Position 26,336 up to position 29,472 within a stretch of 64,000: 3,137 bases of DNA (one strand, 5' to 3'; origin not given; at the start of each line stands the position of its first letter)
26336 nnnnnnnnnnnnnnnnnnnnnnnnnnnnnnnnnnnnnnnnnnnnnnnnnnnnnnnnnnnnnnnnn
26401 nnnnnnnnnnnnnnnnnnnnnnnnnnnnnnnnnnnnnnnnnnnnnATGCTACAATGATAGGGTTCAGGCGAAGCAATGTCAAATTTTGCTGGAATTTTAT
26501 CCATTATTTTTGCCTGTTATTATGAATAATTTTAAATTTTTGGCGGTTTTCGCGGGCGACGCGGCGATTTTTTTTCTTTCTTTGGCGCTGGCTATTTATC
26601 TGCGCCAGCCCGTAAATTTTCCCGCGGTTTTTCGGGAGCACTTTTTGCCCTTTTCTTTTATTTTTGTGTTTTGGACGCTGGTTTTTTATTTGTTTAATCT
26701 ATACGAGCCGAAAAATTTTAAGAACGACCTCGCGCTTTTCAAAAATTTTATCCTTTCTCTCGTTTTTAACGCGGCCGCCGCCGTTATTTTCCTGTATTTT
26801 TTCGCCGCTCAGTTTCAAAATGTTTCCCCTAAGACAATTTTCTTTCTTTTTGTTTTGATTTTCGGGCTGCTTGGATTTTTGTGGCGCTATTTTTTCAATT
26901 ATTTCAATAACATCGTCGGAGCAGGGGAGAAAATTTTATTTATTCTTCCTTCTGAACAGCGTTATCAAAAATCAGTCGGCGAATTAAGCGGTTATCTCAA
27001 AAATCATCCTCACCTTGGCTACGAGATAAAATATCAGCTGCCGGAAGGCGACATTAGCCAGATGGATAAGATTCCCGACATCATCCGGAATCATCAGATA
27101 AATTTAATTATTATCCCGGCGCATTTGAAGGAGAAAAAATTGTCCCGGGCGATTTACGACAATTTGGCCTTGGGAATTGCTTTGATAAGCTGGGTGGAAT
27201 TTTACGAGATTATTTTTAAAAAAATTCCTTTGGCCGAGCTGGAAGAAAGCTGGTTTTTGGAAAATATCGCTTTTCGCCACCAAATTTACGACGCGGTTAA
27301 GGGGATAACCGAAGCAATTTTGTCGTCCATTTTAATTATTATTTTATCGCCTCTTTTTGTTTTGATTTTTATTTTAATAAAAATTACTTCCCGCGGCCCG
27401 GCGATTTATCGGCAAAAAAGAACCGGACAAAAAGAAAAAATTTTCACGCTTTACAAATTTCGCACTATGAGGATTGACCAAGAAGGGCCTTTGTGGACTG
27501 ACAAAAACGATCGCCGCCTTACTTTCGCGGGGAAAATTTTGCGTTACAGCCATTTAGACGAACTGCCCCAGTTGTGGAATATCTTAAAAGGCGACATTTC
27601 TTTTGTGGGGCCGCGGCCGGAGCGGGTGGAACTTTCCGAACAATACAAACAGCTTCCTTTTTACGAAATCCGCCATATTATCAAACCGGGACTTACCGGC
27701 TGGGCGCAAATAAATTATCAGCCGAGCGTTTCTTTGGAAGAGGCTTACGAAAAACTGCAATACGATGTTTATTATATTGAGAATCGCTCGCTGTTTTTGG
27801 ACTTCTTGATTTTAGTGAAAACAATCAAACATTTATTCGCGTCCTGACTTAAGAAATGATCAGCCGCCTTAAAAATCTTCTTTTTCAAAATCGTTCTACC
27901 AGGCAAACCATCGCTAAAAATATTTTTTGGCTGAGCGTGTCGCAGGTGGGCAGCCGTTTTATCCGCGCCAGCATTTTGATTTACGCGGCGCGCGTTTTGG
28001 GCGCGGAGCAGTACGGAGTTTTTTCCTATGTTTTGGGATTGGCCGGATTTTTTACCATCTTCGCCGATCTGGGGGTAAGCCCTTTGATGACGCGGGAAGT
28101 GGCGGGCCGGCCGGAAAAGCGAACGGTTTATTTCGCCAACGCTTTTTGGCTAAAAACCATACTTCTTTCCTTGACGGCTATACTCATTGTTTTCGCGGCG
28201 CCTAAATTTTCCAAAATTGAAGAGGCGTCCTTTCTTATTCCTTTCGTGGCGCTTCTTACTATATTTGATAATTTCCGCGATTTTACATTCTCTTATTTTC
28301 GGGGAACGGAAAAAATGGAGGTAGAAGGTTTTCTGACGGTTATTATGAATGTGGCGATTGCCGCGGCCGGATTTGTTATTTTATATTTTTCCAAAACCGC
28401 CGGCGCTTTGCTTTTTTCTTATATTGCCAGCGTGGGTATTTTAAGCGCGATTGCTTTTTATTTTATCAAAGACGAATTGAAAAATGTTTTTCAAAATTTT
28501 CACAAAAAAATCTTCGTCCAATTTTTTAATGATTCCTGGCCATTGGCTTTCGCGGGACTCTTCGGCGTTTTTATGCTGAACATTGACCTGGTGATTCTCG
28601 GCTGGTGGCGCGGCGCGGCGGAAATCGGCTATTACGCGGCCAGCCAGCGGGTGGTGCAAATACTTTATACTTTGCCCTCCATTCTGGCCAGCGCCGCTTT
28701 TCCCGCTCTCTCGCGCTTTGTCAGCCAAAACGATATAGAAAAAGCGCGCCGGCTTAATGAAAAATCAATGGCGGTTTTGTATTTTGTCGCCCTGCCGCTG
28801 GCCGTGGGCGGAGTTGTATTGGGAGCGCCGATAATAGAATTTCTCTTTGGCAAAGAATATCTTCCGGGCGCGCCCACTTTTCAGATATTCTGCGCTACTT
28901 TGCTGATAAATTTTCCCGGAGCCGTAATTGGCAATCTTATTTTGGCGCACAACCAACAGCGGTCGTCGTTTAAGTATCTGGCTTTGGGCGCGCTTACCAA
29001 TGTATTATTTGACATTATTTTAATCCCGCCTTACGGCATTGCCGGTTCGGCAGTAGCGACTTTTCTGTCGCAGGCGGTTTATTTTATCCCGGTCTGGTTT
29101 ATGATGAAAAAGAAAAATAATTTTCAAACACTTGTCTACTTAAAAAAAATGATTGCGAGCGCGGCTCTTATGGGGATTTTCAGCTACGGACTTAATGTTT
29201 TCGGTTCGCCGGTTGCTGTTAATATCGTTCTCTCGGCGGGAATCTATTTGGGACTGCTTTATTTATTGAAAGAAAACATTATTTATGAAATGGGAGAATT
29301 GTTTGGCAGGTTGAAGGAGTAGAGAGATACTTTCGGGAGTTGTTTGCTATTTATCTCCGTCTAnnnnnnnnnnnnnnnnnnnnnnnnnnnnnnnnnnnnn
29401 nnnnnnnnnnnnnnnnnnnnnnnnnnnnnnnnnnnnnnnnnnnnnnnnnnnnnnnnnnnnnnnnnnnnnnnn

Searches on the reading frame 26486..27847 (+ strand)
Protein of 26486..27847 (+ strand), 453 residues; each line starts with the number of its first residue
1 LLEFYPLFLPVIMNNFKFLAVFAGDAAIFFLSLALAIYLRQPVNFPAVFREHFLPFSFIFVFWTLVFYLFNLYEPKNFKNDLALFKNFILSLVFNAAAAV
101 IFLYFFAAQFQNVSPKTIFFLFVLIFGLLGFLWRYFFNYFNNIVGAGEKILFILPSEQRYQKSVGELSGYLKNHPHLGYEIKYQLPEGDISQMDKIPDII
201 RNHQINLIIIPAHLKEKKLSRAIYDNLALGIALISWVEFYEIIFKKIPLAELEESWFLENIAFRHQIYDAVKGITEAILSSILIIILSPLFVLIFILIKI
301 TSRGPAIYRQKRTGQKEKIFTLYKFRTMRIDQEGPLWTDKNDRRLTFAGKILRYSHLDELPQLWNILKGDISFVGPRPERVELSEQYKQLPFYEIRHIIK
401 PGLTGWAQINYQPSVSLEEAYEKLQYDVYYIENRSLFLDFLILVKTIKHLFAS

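Call 3: search_protein_families(library=pfam, proteins=[window:26486-27847:+], max_evalue=0.01)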
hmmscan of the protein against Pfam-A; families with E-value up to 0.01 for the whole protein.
window:26486-27847:+ (453 aa): 1 family
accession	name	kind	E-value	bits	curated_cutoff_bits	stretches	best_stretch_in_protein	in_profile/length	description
PF02397.22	Bac_transf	-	9.5e-62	208.1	27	1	273-451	2-178/179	Bacterial sugar transferase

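Call 4: search_protein_families(library=ncbifam, proteins=[window:26486-27847:+], max_evalue=0.01)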
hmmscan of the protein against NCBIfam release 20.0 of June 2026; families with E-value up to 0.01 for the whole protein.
window:26486-27847:+ (453 aa): 10 families
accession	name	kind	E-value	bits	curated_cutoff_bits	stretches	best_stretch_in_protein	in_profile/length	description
TIGR03025.1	EPS_sugtrans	subfamily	5.6e-99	332.4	295.55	1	24-451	2-439/445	exopolysaccharide biosynthesis polyprenyl glycosylphosphotransferase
TIGR03013.1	EpsB_2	subfamily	1.5e-84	284.6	393.35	1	26-448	4-434/443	TIGR03013 family XrtA/PEP-CTERM system glycosyltransferase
TIGR03023.1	WcaJ_sugtrans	equivalog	3.5e-81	273.8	410.75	1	25-451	3-447/453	undecaprenyl-phosphate glucose phosphotransferase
TIGR03022.1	WbaP_sugtrans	subfamily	1.7e-50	172.6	403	1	22-449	2-448/456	undecaprenyl-phosphate galactose phosphotransferase WbaP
NF007518.0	PRK10124.1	equivalog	7.7e-46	156.8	684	1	49-449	45-456/464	undecaprenyl-phosphate glucose phosphotransferase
NF052601.1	undeca_RfbP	equivalog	3.1e-39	134.7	330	2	340-449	130-234/244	undecaprenyl-phosphate galactose phosphotransferase family protein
NF050817.1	PolSacchBiosHfsE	equivalog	4.3e-37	127.9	750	1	271-450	271-459/467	polysaccharide biosynthesis protein HfsE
NF041877.1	EPS_EpsZ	equivalog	1e-32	113.4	800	1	259-448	252-450/459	exopolysaccharide biosynthesis polyisoprenyl-phosphate hexose-1-phosphate transferase EpsZ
NF011751.0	PRK15204.1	equivalog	1.3e-26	93.3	907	1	272-449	280-468/476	undecaprenyl-phosphate galactose phosphotransferase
NF045514.1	glycotran_HepC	equivalog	8e-23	80.9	140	1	264-379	109-212/220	heterocyst development glycosyltransferase HepC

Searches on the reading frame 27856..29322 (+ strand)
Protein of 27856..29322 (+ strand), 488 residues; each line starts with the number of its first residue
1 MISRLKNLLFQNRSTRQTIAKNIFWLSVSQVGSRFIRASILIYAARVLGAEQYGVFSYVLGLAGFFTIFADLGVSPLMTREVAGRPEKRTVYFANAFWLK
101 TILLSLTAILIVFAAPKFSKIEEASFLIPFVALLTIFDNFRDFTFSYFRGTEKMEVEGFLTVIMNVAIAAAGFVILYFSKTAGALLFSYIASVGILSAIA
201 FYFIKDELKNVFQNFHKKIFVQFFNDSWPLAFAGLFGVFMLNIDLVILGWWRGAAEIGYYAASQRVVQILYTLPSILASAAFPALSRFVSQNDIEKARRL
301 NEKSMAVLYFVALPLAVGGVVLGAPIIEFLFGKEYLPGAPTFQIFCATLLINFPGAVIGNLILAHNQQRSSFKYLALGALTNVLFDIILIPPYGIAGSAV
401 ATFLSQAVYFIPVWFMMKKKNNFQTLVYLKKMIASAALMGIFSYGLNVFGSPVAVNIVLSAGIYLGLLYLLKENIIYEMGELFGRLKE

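Call 3: search_protein_families(library=pfam, proteins=[window:27856-29322:+], max_evalue=0.01)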
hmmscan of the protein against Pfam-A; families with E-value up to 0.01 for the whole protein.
window:27856-29322:+ (488 aa): 4 families
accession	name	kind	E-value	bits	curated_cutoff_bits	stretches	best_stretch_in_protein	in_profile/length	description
PF01943.22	Polysacc_synt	-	9.7e-36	124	28.2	1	20-288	2-273/274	Polysaccharide biosynthesis protein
PF13440.11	Polysacc_synt_3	-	3e-28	99.4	23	1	45-337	3-290/293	Polysaccharide biosynthesis protein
PF03023.19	MurJ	-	1.2e-12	47.7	27.4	1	105-451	76-437/451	Lipid II flippase MurJ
PF01554.23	MatE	-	1.5e-07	31.7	24.9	1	229-388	1-161/161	MatE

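Call 4: search_protein_families(library=ncbifam, proteins=[window:27856-29322:+], max_evalue=0.01)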
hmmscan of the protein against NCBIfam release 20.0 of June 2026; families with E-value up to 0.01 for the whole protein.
window:27856-29322:+ (488 aa): 6 families
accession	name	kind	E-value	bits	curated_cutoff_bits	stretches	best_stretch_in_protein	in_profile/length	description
NF007773.0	PRK10459.1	equivalog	7.9e-21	74.6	273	1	16-471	4-461/492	MOP flippase family protein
NF041871.1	Wzx_EPS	equivalog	8.2e-14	51.2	800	1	38-416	21-403/492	exopolysaccharide biosynthesis flippase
TIGR01695.1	murJ_mviN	equivalog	1.1e-10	40.9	235.55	1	101-448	98-462/506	murein biosynthesis integral membrane protein MurJ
NF041503.1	WZX_like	subfamily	3.1e-10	39.7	300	1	89-410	94-419/429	O-unit flippase-like protein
TIGR00797.1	matE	subfamily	2.4e-08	33.3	147.4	1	230-447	2-222/396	MATE family efflux transporter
NF050818.1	PolSacchBiosHfsF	equivalog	1.4e-06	27.6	700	1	44-450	27-437/468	polysaccharide biosynthesis protein HfsF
